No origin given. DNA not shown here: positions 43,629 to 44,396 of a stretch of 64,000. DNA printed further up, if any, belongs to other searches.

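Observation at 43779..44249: Sharp low-GC island gene (HEAT/LRV-repeat-like) translationally coupled to a YedJ-like HD hydrolase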

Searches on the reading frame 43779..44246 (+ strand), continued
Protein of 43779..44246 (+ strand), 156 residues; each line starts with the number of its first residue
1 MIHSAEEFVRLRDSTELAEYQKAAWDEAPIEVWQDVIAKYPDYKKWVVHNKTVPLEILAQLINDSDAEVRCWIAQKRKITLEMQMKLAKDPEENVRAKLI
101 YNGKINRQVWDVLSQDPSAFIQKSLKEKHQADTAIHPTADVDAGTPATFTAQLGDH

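Call 25: search_protein_families(library=pfam, proteins=[P0018, P0005, P0003, P0029], max_evalue=1)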
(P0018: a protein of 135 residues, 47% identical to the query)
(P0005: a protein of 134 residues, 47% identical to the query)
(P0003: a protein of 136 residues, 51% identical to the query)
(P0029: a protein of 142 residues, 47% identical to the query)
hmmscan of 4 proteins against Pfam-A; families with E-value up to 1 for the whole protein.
P0018 (135 aa): 4 families
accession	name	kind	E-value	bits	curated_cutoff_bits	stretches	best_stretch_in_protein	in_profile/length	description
PF01816.23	LRV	-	3.2e-08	33.8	21.6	1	42-65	2-25/26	Leucine rich repeat variant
PF02985.28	HEAT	-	0.00015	22.2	23.5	0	83-101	5-22/31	HEAT repeat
PF25591.1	LRV_2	-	0.032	14.7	27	1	27-75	11-59/61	Leucine Rich Repeat Variant domain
PF07288.16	RpoY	-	0.18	12.3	25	0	92-120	29-57/68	RNA polymerase epsilon subunit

P0005 (134 aa): 4 families
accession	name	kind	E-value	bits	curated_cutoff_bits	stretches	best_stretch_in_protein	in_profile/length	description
PF01816.23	LRV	-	1.1e-06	29.1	21.6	2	68-93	1-26/26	Leucine rich repeat variant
PF25591.1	LRV_2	-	9.5e-05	22.7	27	2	21-76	4-59/61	Leucine Rich Repeat Variant domain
PF22284.1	DUF6961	-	0.0069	17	27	1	24-42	33-51/58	Family of unknown function (DUF6961)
PF02985.28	HEAT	-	0.036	14.8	23.5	0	56-75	2-21/31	HEAT repeat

P0003 (136 aa): 6 families
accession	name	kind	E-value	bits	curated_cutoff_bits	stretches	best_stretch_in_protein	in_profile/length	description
PF25591.1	LRV_2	-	2.2e-06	28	27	2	52-97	11-55/61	Leucine Rich Repeat Variant domain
PF02985.28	HEAT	-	0.00014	22.3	23.5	0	55-74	2-21/31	HEAT repeat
PF01816.23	LRV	-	0.0082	16.9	21.6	1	43-65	3-25/26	Leucine rich repeat variant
PF20898.2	P_T4SS_TraN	-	0.013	16.2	27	1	40-62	23-45/59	P-type Type IV secretion system, TraN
PF13646.12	HEAT_2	-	0.018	15.8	27.7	1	55-99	33-83/88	HEAT repeats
PF11129.13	EIAV_Rev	-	0.07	13.8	25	1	62-129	19-83/134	Rev protein of equine infectious anaemia virus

P0029 (142 aa): 6 families
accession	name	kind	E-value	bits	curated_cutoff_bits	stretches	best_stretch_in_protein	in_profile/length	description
PF01816.23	LRV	-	2.2e-14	53.2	21.6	3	50-75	1-26/26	Leucine rich repeat variant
PF02985.28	HEAT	-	7.3e-08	32.4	23.5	2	65-83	3-21/31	HEAT repeat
PF13646.12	HEAT_2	-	2.5e-05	24.9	27.7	1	64-83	33-52/88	HEAT repeats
PF25591.1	LRV_2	-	4.7e-05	23.7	27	1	38-84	13-59/61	Leucine Rich Repeat Variant domain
PF13513.12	HEAT_EZ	-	0.00056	20.8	27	0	66-83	32-49/55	HEAT-like repeat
PF20898.2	P_T4SS_TraN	-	0.11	13.1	27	0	50-67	24-41/59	P-type Type IV secretion system, TraN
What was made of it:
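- Closest known: Leucine-rich repeat variant protein of Azotobacter vinelandii. Same: Homologues pass the Pfam LRV threshold, e.g. P0029 at 53 bits and P0018 at 34 bits (call 25).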

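Call 26: search_protein_families(library=ncbifam, proteins=[P0018, P0005], max_evalue=1)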
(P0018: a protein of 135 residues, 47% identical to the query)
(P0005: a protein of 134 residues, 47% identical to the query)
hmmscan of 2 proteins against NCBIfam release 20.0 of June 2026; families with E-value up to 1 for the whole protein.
P0018 (135 aa): 0 families

P0005 (134 aa): 4 families
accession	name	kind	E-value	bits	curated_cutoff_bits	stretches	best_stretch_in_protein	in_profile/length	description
NF052659.1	SpbR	equivalog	0.0047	16.1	400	1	34-101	156-226/358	SpbR family protein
NF006544.0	PRK09039.1-3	equivalog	0.051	13.2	362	1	93-129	176-210/343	peptidoglycan -binding protein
NF006545.0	PRK09039.1-4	equivalog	0.063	12.9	372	1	87-129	165-210/342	peptidoglycan -binding protein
NF041724.1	phane_AmcA_4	equivalog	0.73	10.4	40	0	84-121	2-38/52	multiple cyclophane-containing RiPP AmcA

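Call 32: find_related_loci(query=A2, collection=metagenome_contigs, flank=4000)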
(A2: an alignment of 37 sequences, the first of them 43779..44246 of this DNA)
Query A2 (156 aa) in metagenome_contigs; peptide patterns used: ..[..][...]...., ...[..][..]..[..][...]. (x = any residue, [..] = any of these).
459 stretches matched a pattern; 217 encode a relative of the query (tblastn E <= 1e-3); the best 80 are kept; 80 distinct loci.
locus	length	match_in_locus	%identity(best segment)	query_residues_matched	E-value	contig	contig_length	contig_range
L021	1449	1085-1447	54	1-121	7e-41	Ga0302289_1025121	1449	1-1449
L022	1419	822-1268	44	1-140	6e-38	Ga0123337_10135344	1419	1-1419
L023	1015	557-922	55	1-122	4e-39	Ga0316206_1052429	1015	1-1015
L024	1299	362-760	46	1-133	1e-37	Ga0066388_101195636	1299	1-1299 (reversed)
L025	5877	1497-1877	48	1-127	2e-36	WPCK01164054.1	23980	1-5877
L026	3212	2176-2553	48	2-127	2e-36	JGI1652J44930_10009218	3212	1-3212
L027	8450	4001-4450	42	1-156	2e-34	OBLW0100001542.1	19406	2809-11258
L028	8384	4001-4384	47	1-128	2e-35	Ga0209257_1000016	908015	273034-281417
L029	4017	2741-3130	48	1-130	6e-35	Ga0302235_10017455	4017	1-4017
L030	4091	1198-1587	48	1-130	6e-35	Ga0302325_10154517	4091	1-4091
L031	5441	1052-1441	48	1-130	6e-35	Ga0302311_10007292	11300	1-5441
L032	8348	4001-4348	51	1-116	7e-35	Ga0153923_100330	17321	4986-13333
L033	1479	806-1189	43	1-128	3e-35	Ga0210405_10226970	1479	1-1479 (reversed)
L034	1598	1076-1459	47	1-128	3e-35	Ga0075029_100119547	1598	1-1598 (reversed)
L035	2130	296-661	49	1-122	2e-34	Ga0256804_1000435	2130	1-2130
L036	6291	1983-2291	54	1-104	2e-34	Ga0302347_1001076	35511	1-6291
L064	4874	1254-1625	46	1-124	5e-32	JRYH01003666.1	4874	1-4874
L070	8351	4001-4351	49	1-117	1e-31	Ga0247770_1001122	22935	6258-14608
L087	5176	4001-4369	44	1-123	1e-30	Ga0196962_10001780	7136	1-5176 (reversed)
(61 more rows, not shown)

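Call 36: predict_structure(alignment_id=A2)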
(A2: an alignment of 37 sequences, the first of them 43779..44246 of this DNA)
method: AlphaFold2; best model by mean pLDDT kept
length: 156 residues; sequences in the alignment: 37
mean_pLDDT: 93.9   pTM: 0.81
mean pLDDT of the five models: 93.9, 93.6, 93.2, 92.8, 92.3
residues with pLDDT >= 90: 134; 70-90: 13; 50-70: 9; < 50: 0
segments of 3 or more residues with pLDDT < 50: none
pLDDT, mean of each block of 10 residues (from residue 1): 96 96 95 98 97 98 98 98 99 99 98 98 98 85 68 73
secondary structure, 60 per line:
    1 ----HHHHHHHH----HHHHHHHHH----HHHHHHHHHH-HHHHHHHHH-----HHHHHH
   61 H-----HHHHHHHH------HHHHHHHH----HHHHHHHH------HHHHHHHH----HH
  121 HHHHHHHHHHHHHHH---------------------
elements in order: H5-12 H17-25 H30-39 H41-49 H55-61 H67-74 H81-88 H93-100 H107-114 H119-135
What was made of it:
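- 43779..44249 (+): Low-GC ORF of 156 aa. It encodes an LRV/HEAT-like helical-repeat protein and is interpreted as an orphan immunity gene for an Rhs-type polymorphic toxin. AF2 pLDDT 93.9 (call 36).
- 43779..44183 (+): Family-homologous core (residues 1-135). It comprises an N-terminal family-specific segment (~1-40) and LRV repeats (~42-130). The model has helices from residue 5 to 135 (call 36).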

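Call 41: fold_search(model_id=the predicted structure, library=pdb)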
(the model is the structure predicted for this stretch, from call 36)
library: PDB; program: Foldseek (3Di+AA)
matches with E <= 10: 800; with E <= 0.001: 0
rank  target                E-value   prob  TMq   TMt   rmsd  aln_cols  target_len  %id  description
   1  4xvp_D                2.0e-02  1.00  0.41  0.41   9.6       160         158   16  X-ray structure of bGFP-C / EGFP complex (released 2015-08-19)
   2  6gwd_G                2.4e-02  1.00  0.43  0.44   9.3       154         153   16  Tubulin:iiH5 alphaRep complex (released 2019-01-30)
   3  5dcq_C                4.1e-02  1.00  0.47  0.46   6.2       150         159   17  Crystal structure of bacterial adhesin, FNE from Streptococcus equi spp. equi. (released 2016-06-29)
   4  3ltm_B                4.3e-02  1.00  0.53  0.47   7.4       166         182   16  Structure of a new family of artificial alpha helicoidal repeat proteins (alpha-Rep) based on thermostable HEAT-like r (released 2010-10-13)
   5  8u89_A                4.3e-02  1.00  0.42  0.14   9.3       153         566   14  The structure of the PP2A-B56Delta holoenzyme mutant - E197K (released 2024-01-10)
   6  5mfk_B                4.3e-02  0.95  0.35  0.24  12.3       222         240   14  Designed armadillo repeat protein YIII(Dq.V1)4CPAF in complex with peptide (KR)4 (released 2017-09-13)
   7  9t1m_A                4.7e-02  1.00  0.55  0.55   5.5       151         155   17  Nuclear export protein/Non-structural protein 2 (NEP/NS2) in complex with artificial alpha Rep protein (released 2025-11-12)
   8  5mfi_B                4.7e-02  0.93  0.32  0.23  10.2       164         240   17  Designed armadillo repeat protein YIII(Dq.V2)4CqI in complex with peptide (KR)4 (released 2017-09-13)
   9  7xvk_A                5.0e-02  1.00  0.44  0.21   7.1       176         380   14  Modularity of Phytophthora effectors enables host mimicry of a principal phosphatase (released 2023-07-05)
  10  4db9_A                5.0e-02  0.84  0.31  0.25  12.5       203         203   15  Designed Armadillo repeat protein (YIIIM3AIII) (released 2012-05-16)
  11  7q1f_U                5.2e-02  1.00  0.49  0.52   6.9       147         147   18  CPAP:TUBULIN:IE5 ALPHAREP COMPLEX (released 2022-04-20)
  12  3vwa_B                5.2e-02  0.99  0.40  0.14  10.6       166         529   14  Crystal structure of Cex1p (released 2013-06-05)
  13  5mfi_A                5.5e-02  0.95  0.36  0.26   8.9       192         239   14  Designed armadillo repeat protein YIII(Dq.V2)4CqI in complex with peptide (KR)4 (released 2017-09-13)
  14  9t1m_E                6.4e-02  1.00  0.53  0.54   5.3       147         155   18  Nuclear export protein/Non-structural protein 2 (NEP/NS2) in complex with artificial alpha Rep protein (released 2025-11-12)
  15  7q1f_D                6.4e-02  1.00  0.42  0.42   8.8       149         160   15  CPAP:TUBULIN:IE5 ALPHAREP COMPLEX (released 2022-04-20)
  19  1lrv                  6.7e-02  0.99  0.43  0.30   7.6       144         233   21  A LEUCINE-RICH REPEAT VARIANT WITH A NOVEL REPETITIVE PROTEIN STRUCTURAL MOTIF (released 1997-03-12)
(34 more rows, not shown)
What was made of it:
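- On Pfam LRV (PF01816) / HEAT (PF02985) repeat: Its homologues do pass for LRV (call 25), and the predicted fold is an alpha-solenoid (calls 36, 41).
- Closest known: Leucine-rich repeat variant protein of Azotobacter vinelandii. Same: Foldseek lists 1lrv with TM 0.43 (call 41).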

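Call 67: search_protein_representatives(alignment_id=A2)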
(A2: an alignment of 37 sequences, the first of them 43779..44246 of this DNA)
Query: 37 sequences, 134 profile positions. Proteins with E-value up to 0.001 (for the whole library): 19983; up to 1e-10: 9298; up to 1e-30: 1571. The best 150 are listed.
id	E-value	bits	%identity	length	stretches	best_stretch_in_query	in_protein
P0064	6.1e-171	576.4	-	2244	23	42-130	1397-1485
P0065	4.2e-150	509.0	-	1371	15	43-124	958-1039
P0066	1.6e-110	380.9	-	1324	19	46-125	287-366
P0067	8.3e-109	375.3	-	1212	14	44-128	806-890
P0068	5.1e-107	369.5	-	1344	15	44-130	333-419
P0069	1.3e-102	355.3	-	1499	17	47-123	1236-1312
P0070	1.7e-101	351.6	-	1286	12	43-123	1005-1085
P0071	1.1e-99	345.7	-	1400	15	42-125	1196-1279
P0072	2.3e-99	344.7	-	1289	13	44-124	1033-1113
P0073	1.2e-98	342.4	-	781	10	44-127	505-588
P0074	9.0e-98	339.6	-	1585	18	53-131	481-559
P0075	1.5e-97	338.9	-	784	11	40-122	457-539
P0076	8.4e-97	336.4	-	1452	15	43-117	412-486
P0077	3.0e-95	331.4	-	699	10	42-126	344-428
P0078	1.0e-93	326.5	-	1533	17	44-121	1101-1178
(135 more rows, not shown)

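Call 68: find_encoding_contigs(protein=P0063, flank=5000, max_places=4)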
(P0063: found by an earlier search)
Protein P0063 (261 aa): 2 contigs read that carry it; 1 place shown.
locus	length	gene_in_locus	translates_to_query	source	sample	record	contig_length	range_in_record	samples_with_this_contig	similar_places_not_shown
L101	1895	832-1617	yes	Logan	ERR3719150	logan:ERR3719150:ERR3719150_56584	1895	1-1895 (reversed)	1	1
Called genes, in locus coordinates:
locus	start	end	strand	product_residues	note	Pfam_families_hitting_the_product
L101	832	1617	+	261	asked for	-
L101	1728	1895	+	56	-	?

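Call 75: search_protein_families(library=pfam, proteins=[L036:43-1983:+, L064:1-1251:+, L026:2-2170:+, L087:3-3998:+, L070:3-3998:+], max_evalue=0.001)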
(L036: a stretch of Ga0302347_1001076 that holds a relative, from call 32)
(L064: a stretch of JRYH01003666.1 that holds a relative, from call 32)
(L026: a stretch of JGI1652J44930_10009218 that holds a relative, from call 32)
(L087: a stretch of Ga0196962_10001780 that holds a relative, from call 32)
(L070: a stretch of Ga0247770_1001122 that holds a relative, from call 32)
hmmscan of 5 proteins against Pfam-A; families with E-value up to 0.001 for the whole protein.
L036:43-1983:+ (647 aa): 2 families
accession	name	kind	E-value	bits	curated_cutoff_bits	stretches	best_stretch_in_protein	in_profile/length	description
PF05954.17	Phage_GPD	-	1.8e-52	178.9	30.1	1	70-260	1-196/305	Phage tail baseplate hub (GPD)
PF03527.20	RHS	-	5.5e-16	58.6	27.9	1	428-463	3-38/38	RHS protein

L064:1-1251:+ (417 aa): 2 families
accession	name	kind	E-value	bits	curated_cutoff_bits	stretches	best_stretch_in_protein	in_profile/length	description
PF03527.20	RHS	-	2e-15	56.7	27.9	1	190-220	2-32/38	RHS protein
PF05593.20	RHS_repeat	-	2.1e-06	28.4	22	0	9-39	1-29/38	RHS Repeat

L026:2-2170:+ (723 aa): 5 families
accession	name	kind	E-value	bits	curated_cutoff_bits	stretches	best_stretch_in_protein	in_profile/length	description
PF05593.20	RHS_repeat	-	4.9e-62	205.7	22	7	107-139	6-38/38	RHS Repeat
PF25023.1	TEN_YD-shell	-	2.2e-07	29.8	50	1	94-228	622-751/909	Teneurin YD-shell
PF03527.20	RHS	-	4.9e-06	26.7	27.9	1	530-562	4-36/38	RHS protein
PF15283.12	DUF4595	-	9.9e-05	22.8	34.2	0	354-437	3-97/202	Domain of unknown function (DUF4595) with porin-like fold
PF06788.19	UPF0257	-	0.00021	21.6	25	0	99-156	106-159/236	Uncharacterised protein family (UPF0257)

L087:3-3998:+ (1332 aa): 6 families
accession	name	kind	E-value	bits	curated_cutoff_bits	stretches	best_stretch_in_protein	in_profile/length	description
PF05593.20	RHS_repeat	-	3.7e-18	65.9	22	2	362-397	1-36/38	RHS Repeat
PF07591.16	PT-HINT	-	4.2e-13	50.2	27.7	1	1114-1240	4-136/137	Pretoxin HINT domain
PF20041.5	DUF6443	-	5.3e-07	30.4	27.8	0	208-267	12-72/137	Domain of unknown function (DUF6443)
PF01079.26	Hint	-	4.3e-06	26.9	29.7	1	1096-1141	4-48/213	Hint module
PF25023.1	TEN_YD-shell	-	1.4e-05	23.8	50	0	753-923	708-891/909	Teneurin YD-shell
PF05203.21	Hom_end_hint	-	0.00069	20.1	32.1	0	1106-1135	2-31/228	Hom_end-associated Hint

L070:3-3998:+ (1332 aa): 2 families
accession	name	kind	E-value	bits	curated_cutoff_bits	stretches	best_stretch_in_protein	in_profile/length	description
PF05593.20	RHS_repeat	-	2.2e-40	136.7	22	6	562-598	2-38/38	RHS Repeat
PF14449.11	PT-TG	-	7.2e-05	23.1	23.5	1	1187-1234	4-51/68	Pre-toxin TG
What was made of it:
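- The carriers have RHS repeats, the RHS core, PT-HINT, PT-TG or VgrG-like Phage_GPD domains (call 75).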

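Call 76: search_protein_families(library=padloc, proteins=[window:43779-44246:+], max_evalue=0.01)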
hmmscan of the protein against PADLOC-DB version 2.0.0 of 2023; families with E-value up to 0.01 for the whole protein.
window:43779-44246:+ (156 aa): 0 families
